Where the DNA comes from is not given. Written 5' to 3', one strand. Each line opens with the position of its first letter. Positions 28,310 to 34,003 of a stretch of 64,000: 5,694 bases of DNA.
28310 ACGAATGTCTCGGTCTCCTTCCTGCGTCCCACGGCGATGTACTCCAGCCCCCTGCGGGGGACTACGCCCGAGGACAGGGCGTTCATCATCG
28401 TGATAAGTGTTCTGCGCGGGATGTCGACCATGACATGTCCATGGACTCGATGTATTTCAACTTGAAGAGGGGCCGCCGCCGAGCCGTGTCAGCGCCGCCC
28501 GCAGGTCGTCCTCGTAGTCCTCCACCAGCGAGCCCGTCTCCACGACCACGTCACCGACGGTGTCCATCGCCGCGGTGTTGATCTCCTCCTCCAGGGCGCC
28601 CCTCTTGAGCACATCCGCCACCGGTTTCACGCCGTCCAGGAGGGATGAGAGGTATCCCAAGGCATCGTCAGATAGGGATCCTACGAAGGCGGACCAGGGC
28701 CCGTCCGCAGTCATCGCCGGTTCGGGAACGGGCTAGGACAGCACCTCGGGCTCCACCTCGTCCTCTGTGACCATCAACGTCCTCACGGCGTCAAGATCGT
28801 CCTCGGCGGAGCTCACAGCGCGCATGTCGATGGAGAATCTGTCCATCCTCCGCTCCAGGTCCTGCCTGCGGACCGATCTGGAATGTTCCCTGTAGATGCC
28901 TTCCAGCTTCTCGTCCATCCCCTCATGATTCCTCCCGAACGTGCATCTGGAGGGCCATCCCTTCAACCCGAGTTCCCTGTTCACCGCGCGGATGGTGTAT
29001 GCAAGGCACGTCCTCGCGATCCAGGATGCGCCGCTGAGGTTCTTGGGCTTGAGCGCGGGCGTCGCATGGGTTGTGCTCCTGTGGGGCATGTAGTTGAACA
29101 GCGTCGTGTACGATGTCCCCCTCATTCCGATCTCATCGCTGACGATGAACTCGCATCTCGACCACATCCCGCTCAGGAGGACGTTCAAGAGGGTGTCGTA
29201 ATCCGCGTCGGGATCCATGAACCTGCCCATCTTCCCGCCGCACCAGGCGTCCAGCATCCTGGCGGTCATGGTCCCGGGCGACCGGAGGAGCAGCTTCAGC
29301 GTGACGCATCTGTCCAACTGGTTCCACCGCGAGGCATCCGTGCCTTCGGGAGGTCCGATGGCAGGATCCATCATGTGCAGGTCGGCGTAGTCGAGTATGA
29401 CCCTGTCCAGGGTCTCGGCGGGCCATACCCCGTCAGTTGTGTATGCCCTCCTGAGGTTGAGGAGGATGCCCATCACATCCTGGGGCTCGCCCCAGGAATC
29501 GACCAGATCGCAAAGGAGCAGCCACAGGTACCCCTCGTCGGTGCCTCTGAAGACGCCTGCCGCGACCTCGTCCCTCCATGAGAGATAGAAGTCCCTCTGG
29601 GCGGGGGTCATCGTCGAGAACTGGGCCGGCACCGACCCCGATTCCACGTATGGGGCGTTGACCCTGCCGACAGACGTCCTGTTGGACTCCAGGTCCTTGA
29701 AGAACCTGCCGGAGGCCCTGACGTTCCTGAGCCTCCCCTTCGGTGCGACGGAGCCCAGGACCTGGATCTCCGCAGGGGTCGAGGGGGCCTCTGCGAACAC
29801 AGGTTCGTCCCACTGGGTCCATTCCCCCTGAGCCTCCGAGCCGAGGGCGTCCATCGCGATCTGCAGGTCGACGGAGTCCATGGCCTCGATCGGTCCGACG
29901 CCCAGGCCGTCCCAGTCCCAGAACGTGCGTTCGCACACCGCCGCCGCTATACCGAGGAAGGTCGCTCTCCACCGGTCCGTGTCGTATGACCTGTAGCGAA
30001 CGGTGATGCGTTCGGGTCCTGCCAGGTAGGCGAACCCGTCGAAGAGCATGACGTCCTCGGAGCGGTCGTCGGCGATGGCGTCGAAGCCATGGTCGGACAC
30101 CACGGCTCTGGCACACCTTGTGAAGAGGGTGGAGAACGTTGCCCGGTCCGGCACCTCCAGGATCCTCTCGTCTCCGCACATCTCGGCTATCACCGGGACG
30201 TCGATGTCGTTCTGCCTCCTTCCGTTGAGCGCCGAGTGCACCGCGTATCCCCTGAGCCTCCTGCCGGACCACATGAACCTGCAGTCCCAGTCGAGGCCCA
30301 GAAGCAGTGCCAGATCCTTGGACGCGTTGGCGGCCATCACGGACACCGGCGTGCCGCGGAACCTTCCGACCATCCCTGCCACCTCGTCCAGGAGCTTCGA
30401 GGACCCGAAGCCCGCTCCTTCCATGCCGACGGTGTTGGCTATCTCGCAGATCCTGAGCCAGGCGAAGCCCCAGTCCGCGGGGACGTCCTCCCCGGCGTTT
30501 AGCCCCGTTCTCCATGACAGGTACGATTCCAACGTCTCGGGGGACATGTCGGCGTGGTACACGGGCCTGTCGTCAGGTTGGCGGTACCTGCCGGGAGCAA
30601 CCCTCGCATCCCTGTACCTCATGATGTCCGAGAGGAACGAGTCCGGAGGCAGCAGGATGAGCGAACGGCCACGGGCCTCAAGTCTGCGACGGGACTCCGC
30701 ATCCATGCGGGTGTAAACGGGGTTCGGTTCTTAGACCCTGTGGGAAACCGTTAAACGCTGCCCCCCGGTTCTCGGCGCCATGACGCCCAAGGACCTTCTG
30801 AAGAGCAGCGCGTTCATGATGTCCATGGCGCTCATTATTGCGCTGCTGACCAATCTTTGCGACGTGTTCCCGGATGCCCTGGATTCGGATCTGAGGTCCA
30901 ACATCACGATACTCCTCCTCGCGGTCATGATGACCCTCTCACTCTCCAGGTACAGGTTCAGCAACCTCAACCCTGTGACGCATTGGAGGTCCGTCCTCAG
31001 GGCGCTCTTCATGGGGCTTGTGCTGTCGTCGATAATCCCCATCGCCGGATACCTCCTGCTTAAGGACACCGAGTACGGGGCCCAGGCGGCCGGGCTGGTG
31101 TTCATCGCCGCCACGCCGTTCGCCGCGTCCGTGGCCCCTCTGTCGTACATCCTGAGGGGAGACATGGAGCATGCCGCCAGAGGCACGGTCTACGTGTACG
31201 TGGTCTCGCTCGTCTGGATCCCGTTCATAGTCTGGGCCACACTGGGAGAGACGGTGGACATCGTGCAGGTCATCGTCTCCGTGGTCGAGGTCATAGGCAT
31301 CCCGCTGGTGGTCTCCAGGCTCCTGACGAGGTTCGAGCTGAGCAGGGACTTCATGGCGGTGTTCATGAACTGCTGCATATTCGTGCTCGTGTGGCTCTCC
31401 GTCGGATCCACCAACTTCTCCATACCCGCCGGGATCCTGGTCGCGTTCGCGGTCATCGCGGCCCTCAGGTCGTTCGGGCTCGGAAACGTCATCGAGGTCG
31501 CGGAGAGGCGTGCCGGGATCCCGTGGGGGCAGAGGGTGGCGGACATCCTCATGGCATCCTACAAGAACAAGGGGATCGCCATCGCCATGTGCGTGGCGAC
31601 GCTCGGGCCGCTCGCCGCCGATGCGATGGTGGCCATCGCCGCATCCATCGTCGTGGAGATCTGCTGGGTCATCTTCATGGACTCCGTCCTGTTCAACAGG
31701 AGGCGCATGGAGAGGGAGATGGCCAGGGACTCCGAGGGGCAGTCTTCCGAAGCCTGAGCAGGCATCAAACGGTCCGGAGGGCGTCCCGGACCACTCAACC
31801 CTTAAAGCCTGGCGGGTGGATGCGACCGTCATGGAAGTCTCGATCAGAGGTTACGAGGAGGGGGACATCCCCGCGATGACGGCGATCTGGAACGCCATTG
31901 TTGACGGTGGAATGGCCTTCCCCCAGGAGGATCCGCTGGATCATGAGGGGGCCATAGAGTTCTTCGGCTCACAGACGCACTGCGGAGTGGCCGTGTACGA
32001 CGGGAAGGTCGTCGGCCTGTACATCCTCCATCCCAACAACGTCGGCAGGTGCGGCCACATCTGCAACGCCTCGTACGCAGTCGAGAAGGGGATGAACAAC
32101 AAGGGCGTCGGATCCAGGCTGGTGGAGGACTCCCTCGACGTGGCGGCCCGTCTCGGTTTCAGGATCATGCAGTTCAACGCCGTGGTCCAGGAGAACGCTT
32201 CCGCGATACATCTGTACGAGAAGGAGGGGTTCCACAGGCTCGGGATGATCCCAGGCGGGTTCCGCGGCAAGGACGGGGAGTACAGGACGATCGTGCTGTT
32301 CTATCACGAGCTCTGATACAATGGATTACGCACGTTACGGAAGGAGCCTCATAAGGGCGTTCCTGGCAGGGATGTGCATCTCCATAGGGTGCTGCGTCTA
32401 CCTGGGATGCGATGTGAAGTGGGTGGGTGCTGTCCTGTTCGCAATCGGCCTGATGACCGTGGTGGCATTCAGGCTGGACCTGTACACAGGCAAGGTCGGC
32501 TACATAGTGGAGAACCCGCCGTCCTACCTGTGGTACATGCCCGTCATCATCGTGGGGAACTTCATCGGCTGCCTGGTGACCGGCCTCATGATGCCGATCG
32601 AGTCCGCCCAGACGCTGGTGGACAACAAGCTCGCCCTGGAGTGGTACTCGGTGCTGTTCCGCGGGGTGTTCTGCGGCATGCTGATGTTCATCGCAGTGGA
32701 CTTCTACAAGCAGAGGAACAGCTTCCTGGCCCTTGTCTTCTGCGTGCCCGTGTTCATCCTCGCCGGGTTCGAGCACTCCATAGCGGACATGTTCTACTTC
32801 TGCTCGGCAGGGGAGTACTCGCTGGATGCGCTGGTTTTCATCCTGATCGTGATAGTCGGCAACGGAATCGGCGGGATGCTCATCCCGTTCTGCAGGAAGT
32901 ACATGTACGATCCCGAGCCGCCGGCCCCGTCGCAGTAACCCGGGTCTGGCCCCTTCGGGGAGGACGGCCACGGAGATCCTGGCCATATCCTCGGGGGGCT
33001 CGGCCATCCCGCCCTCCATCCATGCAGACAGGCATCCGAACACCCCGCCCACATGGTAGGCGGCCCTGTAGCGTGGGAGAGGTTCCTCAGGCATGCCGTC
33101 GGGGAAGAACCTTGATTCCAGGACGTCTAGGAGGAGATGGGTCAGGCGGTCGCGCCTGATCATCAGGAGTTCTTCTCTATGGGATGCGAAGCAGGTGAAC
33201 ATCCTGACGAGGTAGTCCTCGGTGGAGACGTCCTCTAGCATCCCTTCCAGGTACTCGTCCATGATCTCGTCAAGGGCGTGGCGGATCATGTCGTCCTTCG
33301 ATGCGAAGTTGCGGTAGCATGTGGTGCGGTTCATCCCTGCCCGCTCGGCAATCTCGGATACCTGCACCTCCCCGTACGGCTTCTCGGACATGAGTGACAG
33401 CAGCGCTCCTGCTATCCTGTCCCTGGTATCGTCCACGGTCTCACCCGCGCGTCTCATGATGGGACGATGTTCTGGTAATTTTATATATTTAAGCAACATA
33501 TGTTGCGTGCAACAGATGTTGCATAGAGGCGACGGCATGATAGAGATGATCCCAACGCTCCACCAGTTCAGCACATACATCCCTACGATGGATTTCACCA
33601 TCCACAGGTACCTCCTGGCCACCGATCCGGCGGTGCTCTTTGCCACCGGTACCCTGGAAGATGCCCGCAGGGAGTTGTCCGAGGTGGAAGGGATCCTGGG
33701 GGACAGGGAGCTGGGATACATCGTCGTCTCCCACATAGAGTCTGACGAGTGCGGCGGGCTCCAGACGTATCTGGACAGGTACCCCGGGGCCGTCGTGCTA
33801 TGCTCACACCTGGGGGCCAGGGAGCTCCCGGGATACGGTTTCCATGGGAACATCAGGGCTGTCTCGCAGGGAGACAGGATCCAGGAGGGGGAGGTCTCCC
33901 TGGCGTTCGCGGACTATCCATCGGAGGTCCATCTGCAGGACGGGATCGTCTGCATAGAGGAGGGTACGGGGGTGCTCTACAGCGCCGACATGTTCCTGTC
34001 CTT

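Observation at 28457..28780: In-frame TAG joins the TerB-N ORF to the TerB-C-like ORF (candidate pyrrolysine insertion or programmed read-through)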

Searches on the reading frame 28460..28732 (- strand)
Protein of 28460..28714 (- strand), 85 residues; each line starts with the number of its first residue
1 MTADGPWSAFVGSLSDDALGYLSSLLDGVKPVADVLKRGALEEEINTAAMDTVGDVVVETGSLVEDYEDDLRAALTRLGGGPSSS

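Call 8: search_protein_families(library=pfam, proteins=[window:28460-28714:-, window:28460-28732:-], max_evalue=0.01)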
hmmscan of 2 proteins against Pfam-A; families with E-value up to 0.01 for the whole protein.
window:28460-28714:- (85 aa): 0 families

window:28460-28732:- (91 aa): 0 families

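Call 12: find_encoding_contigs(protein=window:28460-28714:-, flank=10000, max_places=10)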
Protein window:28460-28714:- (85 aa): 8 contigs read that carry it; 8 places shown.
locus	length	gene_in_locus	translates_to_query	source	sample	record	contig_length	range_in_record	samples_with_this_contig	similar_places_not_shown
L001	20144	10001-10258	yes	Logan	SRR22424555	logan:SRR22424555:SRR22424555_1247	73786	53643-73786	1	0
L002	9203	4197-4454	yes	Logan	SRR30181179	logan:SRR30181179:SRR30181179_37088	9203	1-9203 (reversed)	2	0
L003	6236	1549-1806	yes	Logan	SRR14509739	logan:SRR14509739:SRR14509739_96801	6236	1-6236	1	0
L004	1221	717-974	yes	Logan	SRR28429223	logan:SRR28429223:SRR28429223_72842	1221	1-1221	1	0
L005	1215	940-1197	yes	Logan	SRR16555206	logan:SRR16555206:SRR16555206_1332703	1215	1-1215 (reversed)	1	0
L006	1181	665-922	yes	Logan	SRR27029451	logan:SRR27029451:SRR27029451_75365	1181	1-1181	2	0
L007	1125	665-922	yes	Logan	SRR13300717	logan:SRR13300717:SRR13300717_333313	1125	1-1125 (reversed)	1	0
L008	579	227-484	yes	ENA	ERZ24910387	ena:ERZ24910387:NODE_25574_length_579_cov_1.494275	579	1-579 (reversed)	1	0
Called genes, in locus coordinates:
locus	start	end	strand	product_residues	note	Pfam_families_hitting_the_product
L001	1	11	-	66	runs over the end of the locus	PF23477:zf_Tbcl_2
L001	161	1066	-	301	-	PF13646:HEAT_2 (weak)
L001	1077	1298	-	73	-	PF02229:PC4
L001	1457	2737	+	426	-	PF01595:CNNM, PF00571:CBS, PF03471:CorC_HlyC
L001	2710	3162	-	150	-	PF01877:RNA_binding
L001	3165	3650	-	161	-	-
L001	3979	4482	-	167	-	-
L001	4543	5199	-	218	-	PF19583:ODP (weak), PF00753:Lactamase_B (weak)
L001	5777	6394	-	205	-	PF01226:Form_Nir_trans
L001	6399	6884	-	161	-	PF00583:Acetyltransf_1, PF13673:Acetyltransf_10 (weak), PF13508:Acetyltransf_7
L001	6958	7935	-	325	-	PF01758:SBF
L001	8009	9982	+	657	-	PF13208:TerB_N (faint)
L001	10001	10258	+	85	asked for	-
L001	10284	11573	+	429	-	PF10923:BrxC_BrxD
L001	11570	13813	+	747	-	PF00270:DEAD, PF22590:Cas3-like_C_2 (faint), PF00271:Helicase_C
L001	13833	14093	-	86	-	-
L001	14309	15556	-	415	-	PF13393:tRNA-synt_His, PF00587:tRNA-synt_2b, PF03129:HGTP_anticodon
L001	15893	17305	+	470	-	PF00270:DEAD, PF04851:ResIII, PF00271:Helicase_C, PF03880:DbpA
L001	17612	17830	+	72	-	-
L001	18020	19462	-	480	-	PF00083:Sugar_tr (faint), PF07690:MFS_1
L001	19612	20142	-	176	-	?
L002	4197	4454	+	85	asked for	-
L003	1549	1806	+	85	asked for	-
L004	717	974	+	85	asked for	-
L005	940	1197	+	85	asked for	-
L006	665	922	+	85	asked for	-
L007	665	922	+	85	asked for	-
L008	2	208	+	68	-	?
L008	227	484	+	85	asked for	-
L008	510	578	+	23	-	?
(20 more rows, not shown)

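Call 35: search_protein_families(library=padloc, proteins=[window:28460-28714:-, window:28460-28732:-], max_evalue=1)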
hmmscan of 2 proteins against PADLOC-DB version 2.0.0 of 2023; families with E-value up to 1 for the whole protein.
window:28460-28714:- (85 aa): 1 family
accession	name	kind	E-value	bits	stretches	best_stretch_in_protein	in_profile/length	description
PDLC03958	SngA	-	3.4e-07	28.2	1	11-73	451-525/528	-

window:28460-28732:- (91 aa): 1 family
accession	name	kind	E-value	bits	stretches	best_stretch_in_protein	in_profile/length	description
PDLC03958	SngA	-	1.9e-07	29.1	1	10-79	448-525/528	-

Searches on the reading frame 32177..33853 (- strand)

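Call 8: search_protein_families(library=pfam, proteins=[window:32177-33853:-], max_evalue=0.01)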
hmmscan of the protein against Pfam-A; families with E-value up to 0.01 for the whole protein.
window:32177-33853:- (559 aa): 2 families
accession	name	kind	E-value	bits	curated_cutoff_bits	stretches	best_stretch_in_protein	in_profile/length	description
PF00440.29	TetR_N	-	3e-10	40.2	24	1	152-191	6-45/47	Bacterial regulatory proteins, tetR family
PF14278.11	TetR_C_8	-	1.7e-05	25.3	26.1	1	237-293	41-96/103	Transcriptional regulator C-terminal region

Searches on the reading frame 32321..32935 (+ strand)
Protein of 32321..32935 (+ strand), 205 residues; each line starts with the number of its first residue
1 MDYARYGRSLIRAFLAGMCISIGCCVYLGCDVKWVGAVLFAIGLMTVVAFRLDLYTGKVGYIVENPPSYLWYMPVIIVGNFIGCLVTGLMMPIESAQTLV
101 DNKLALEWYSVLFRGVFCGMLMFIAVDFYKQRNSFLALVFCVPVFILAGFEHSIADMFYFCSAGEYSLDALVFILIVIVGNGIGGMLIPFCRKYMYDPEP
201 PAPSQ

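Call 97: search_protein_families(library=pfam, proteins=[window:32321-32935:+], max_evalue=0.01)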
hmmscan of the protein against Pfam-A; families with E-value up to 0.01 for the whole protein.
window:32321-32935:+ (205 aa): 1 family
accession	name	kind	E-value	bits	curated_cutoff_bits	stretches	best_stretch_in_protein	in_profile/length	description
PF01226.23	Form_Nir_trans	-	1.3e-23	84.1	34.6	1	8-189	20-234/240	Formate/nitrite transporter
